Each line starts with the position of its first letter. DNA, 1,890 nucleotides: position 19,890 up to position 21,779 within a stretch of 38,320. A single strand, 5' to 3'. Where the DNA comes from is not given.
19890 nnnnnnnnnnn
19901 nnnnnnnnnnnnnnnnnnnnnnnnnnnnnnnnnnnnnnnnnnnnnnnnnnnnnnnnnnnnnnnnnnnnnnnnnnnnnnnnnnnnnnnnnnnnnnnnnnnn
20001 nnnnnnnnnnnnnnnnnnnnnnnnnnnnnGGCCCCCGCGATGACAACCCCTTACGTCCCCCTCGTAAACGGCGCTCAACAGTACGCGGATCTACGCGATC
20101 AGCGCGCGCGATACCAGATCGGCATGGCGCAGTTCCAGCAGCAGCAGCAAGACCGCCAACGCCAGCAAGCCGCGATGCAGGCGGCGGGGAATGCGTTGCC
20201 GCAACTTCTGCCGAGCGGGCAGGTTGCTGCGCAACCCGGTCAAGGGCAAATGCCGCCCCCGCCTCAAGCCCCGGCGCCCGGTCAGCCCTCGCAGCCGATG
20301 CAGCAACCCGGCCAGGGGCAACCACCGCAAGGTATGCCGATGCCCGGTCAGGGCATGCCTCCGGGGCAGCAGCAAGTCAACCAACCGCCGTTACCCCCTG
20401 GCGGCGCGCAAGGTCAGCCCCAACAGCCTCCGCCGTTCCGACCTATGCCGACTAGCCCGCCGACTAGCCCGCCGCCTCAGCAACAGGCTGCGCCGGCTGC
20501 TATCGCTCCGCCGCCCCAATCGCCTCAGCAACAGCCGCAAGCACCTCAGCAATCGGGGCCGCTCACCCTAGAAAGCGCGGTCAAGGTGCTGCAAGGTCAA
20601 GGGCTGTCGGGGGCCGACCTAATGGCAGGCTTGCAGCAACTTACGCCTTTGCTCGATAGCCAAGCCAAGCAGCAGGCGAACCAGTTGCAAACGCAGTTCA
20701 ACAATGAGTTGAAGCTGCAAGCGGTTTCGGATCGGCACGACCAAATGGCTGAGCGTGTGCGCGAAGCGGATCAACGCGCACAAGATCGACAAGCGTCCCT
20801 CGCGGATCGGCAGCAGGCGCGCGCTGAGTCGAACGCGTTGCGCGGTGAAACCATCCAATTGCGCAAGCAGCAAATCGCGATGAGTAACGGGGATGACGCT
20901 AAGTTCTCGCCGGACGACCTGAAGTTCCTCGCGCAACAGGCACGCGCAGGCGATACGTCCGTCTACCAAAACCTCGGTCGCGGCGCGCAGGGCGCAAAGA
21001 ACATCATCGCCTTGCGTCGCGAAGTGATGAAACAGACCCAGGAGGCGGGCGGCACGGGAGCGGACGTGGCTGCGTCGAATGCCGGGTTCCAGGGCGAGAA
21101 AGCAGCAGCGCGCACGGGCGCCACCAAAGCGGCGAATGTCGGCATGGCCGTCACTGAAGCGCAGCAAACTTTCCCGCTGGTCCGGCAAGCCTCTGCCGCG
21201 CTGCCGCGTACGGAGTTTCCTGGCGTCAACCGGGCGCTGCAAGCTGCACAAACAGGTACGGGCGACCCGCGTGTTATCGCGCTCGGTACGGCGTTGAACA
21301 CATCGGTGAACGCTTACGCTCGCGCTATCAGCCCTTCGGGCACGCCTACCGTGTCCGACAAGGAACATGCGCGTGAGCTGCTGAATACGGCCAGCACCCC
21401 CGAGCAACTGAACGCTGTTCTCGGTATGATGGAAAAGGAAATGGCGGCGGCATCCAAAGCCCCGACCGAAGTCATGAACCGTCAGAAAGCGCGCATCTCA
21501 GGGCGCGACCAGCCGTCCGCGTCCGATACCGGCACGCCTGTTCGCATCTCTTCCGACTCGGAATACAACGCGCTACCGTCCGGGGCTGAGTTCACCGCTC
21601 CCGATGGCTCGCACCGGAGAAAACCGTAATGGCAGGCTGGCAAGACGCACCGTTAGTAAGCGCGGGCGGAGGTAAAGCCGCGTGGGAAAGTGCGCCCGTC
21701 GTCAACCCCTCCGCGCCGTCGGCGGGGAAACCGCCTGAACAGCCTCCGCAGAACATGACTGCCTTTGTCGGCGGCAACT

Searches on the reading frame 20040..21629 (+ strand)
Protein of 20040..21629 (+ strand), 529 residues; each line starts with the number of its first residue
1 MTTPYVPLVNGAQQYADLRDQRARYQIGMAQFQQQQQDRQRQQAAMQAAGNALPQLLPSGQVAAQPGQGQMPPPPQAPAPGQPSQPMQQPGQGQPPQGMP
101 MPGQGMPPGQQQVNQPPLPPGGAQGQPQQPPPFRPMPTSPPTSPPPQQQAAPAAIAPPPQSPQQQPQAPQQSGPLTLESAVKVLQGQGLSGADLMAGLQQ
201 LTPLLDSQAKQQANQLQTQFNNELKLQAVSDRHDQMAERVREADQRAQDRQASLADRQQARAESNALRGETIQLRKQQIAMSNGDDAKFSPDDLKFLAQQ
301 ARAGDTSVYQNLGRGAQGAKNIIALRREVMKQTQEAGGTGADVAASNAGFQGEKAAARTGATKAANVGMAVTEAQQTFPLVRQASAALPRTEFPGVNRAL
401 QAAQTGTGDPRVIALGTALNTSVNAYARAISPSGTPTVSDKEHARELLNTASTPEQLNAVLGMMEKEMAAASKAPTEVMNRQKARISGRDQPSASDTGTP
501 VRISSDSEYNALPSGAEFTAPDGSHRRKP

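Call 10: search_protein_families(library=phrogs, proteins=[window:20040-21629:+], max_evalue=0.001)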
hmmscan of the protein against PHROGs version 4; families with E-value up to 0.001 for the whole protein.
window:20040-21629:+ (529 aa): 0 families

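Call 18: search_protein_families(library=pfam, proteins=[window:20040-21629:+], max_evalue=0.01)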
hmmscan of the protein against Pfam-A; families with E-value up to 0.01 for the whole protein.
window:20040-21629:+ (529 aa): 0 families

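Call 68: search_solved_structures(query=A4, max_evalue=1)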
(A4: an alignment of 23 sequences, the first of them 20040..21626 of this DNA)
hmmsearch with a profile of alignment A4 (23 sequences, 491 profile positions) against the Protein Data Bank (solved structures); distinct sequences matched with E-value up to 1: 5.
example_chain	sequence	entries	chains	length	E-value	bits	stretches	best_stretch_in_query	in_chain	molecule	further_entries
5mmj_t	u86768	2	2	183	0.27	13.7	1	209-291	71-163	plastid ribosomal protein bS20c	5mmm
9e5c_5o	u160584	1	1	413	0.28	13.6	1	135-244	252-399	FAP120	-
4fla_A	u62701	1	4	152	0.54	12.7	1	238-352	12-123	Regulation of nuclear pre-mRNA domain-containing protein 1B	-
1o5h_A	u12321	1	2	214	0.66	12.4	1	245-338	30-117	Formiminotetrahydrofolate cyclodeaminase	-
7yca_G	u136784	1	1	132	0.74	12.2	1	309-368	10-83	PsaG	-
